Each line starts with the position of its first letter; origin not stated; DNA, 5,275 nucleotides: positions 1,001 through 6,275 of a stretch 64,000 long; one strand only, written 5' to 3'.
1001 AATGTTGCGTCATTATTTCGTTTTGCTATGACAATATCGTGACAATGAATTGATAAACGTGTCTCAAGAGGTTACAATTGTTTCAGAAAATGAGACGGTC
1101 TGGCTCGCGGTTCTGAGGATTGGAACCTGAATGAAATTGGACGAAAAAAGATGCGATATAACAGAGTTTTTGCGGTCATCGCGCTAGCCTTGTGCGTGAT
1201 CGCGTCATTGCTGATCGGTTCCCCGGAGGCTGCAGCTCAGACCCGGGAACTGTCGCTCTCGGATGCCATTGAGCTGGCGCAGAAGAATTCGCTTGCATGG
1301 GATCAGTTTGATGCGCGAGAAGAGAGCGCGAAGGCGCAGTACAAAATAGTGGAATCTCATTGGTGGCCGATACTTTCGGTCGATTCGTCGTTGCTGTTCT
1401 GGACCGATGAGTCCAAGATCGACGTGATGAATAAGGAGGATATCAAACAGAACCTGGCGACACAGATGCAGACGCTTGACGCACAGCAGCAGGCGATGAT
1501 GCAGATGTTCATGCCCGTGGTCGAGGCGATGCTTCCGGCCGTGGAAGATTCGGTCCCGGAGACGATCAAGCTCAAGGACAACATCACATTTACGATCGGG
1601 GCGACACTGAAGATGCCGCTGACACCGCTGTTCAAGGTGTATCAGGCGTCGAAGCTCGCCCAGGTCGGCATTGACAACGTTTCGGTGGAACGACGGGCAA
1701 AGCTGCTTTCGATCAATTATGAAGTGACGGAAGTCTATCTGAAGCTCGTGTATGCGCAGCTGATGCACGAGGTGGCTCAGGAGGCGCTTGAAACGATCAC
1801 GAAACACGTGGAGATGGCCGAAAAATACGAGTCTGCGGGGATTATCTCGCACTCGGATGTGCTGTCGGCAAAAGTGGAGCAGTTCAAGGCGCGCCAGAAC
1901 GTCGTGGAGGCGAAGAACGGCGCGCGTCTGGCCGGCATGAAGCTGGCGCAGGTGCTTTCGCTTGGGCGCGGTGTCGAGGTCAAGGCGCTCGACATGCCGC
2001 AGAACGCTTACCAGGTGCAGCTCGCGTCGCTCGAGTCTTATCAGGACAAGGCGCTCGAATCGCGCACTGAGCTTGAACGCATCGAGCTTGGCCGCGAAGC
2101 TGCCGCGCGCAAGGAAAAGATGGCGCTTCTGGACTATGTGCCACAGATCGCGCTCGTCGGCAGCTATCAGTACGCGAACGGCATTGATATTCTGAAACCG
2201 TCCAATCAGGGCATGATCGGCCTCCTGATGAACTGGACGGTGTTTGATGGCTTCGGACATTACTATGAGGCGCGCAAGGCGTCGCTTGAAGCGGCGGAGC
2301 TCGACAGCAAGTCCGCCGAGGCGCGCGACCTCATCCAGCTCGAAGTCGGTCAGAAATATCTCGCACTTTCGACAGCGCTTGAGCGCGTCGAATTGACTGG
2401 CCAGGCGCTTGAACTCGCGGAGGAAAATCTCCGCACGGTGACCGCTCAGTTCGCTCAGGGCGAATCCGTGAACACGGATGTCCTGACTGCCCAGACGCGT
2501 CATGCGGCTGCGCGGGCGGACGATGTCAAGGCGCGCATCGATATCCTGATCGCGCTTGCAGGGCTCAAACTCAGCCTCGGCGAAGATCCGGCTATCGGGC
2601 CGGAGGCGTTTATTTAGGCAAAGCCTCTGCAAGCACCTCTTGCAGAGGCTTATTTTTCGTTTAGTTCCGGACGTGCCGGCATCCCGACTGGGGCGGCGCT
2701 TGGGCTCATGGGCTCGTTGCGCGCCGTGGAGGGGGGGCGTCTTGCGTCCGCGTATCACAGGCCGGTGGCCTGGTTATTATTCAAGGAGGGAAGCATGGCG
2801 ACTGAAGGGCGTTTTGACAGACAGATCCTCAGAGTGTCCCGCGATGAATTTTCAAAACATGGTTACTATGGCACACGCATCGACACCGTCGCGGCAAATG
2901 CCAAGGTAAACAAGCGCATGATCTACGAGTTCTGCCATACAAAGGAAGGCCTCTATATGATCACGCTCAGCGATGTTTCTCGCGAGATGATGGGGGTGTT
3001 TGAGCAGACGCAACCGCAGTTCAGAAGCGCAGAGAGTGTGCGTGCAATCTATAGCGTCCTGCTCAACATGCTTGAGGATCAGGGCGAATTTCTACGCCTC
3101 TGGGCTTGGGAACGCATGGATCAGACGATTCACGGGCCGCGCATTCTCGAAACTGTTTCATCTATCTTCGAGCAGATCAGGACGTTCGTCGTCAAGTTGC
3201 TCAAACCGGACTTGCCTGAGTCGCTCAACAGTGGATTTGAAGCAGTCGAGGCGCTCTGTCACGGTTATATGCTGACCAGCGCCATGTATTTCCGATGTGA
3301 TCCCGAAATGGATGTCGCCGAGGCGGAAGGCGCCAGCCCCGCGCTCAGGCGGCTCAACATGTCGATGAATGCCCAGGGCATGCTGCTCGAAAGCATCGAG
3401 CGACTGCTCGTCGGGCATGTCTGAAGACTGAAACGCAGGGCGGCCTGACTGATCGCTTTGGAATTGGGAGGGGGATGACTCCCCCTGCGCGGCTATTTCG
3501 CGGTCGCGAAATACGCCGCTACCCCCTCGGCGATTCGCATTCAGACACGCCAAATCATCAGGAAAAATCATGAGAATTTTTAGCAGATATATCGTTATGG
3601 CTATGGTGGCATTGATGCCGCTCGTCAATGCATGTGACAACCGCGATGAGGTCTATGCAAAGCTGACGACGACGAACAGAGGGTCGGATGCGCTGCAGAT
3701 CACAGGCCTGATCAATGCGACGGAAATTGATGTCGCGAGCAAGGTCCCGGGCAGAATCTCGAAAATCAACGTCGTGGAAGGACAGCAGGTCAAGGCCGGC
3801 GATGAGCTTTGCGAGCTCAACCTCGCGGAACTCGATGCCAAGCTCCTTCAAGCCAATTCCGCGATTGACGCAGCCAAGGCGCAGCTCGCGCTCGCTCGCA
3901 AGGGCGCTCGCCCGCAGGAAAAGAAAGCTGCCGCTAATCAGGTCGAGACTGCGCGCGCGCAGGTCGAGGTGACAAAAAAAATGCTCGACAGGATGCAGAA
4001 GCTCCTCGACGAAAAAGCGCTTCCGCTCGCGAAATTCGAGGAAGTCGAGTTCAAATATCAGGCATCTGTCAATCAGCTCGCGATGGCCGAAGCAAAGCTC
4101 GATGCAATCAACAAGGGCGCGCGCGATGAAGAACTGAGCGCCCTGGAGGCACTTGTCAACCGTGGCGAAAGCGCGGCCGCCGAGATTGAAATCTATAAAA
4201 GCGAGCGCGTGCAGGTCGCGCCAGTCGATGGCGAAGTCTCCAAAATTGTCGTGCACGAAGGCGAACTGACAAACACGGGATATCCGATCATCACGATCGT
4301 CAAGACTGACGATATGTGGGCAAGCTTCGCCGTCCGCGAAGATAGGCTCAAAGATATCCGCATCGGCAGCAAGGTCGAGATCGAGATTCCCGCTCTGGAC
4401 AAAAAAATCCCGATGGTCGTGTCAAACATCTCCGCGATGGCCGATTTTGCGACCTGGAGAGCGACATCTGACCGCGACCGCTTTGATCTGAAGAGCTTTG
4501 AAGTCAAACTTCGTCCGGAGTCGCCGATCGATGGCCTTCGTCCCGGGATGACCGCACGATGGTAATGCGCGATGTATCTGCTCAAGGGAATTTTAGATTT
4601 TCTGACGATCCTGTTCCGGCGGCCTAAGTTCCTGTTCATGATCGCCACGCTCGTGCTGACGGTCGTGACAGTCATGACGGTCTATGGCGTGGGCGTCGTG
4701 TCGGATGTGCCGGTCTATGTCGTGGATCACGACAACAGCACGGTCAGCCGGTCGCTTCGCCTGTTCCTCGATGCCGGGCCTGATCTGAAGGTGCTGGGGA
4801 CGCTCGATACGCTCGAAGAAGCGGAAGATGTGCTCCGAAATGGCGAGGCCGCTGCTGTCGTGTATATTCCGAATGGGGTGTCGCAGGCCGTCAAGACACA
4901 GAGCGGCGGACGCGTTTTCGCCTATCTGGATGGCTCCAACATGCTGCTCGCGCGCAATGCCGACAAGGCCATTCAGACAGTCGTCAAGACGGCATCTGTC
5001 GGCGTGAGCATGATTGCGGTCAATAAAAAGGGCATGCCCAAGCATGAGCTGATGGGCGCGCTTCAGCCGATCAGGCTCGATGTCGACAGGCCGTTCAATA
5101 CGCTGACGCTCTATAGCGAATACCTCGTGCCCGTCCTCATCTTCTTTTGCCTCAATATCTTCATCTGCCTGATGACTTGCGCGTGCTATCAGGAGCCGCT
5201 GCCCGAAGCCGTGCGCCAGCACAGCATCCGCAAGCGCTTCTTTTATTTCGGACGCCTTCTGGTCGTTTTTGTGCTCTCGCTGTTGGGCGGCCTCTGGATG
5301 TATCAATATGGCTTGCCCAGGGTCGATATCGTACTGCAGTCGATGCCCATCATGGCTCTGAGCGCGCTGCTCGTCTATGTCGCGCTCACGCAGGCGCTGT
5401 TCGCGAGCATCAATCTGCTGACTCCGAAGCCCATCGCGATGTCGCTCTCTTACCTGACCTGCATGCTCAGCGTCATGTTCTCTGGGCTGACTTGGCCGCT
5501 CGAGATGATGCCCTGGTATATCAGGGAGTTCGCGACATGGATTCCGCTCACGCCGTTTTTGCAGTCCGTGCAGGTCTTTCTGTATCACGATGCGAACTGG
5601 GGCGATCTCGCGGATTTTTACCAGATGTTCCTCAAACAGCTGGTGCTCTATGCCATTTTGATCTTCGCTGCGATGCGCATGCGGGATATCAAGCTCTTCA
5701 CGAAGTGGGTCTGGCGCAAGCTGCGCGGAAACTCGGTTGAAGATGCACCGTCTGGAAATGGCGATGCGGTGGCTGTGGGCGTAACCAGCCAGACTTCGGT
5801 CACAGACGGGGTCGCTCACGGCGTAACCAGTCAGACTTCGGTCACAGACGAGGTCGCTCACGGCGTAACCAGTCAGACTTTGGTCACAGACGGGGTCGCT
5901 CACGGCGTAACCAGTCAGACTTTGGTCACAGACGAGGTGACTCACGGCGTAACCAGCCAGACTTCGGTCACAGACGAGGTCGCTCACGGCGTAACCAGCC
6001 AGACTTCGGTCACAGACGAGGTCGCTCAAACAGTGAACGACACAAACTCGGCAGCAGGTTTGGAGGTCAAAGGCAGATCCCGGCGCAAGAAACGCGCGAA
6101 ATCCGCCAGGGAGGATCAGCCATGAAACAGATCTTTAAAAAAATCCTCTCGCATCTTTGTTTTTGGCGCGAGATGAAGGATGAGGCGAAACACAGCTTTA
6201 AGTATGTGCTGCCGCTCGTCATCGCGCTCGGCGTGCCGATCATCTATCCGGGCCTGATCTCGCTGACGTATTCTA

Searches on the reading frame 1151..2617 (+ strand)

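Call 39: search_protein_families(library=pfam, proteins=[window:1151-2617:+], max_evalue=0.001)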
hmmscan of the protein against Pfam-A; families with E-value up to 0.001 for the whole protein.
window:1151-2617:+ (488 aa): 1 family
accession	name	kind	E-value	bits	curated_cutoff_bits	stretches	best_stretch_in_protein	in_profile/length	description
PF02321.23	OEP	-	8.5e-45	153.3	22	2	294-477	1-187/187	Outer membrane efflux protein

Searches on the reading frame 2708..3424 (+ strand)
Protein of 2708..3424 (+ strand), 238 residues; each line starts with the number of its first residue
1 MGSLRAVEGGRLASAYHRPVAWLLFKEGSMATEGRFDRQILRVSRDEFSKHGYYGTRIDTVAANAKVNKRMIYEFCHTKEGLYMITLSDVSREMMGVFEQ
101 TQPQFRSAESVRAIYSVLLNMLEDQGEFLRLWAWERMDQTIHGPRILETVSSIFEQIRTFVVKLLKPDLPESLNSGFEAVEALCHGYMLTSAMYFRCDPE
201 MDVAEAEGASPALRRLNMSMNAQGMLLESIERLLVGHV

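Call 39: search_protein_families(library=pfam, proteins=[window:2708-3424:+], max_evalue=0.001)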
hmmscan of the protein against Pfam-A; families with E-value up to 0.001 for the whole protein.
window:2708-3424:+ (238 aa): 1 family
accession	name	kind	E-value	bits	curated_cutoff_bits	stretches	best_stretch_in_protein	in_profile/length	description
PF00440.29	TetR_N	-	3.2e-06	27.2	24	1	40-82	1-43/47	Bacterial regulatory proteins, tetR family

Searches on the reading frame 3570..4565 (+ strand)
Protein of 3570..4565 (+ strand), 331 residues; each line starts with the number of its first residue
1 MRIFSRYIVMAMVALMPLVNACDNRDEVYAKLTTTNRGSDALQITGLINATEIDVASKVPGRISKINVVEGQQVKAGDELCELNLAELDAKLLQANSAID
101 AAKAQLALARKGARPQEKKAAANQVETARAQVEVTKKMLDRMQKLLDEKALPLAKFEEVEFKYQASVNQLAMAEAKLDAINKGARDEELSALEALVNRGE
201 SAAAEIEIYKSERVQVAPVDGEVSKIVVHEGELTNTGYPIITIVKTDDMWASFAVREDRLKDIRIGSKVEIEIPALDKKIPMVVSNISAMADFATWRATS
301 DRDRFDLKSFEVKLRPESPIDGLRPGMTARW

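Call 39: search_protein_families(library=pfam, proteins=[window:3570-4565:+], max_evalue=0.001)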
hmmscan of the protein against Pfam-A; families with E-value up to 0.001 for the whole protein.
window:3570-4565:+ (331 aa): 4 families
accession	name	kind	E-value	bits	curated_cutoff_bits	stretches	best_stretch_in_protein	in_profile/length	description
PF13437.12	HlyD_3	-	6.9e-17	62.6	22.2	1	216-294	3-83/106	HlyD family secretion protein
PF16576.10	HlyD_D23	-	1.9e-15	57.1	30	1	49-295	13-192/214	Barrel-sandwich domain of CusB or HlyD membrane-fusion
PF13533.13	Biotin_lipoyl_2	-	2.5e-11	43.6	29.8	1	55-80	3-28/32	Biotin-lipoyl like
PF00364.28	Biotin_lipoyl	-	8.3e-09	35.6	22.1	0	203-243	33-73/73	Biotin-requiring enzyme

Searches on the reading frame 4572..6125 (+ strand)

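Call 39: search_protein_families(library=pfam, proteins=[window:4572-6125:+], max_evalue=0.001)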
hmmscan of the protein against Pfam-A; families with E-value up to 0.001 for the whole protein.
window:4572-6125:+ (517 aa): 1 family
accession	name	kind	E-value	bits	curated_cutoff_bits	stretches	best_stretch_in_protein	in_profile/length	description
PF12698.13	ABC2_membrane_3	-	4e-29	102.2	31.6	1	19-363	2-345/347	ABC-2 family transporter protein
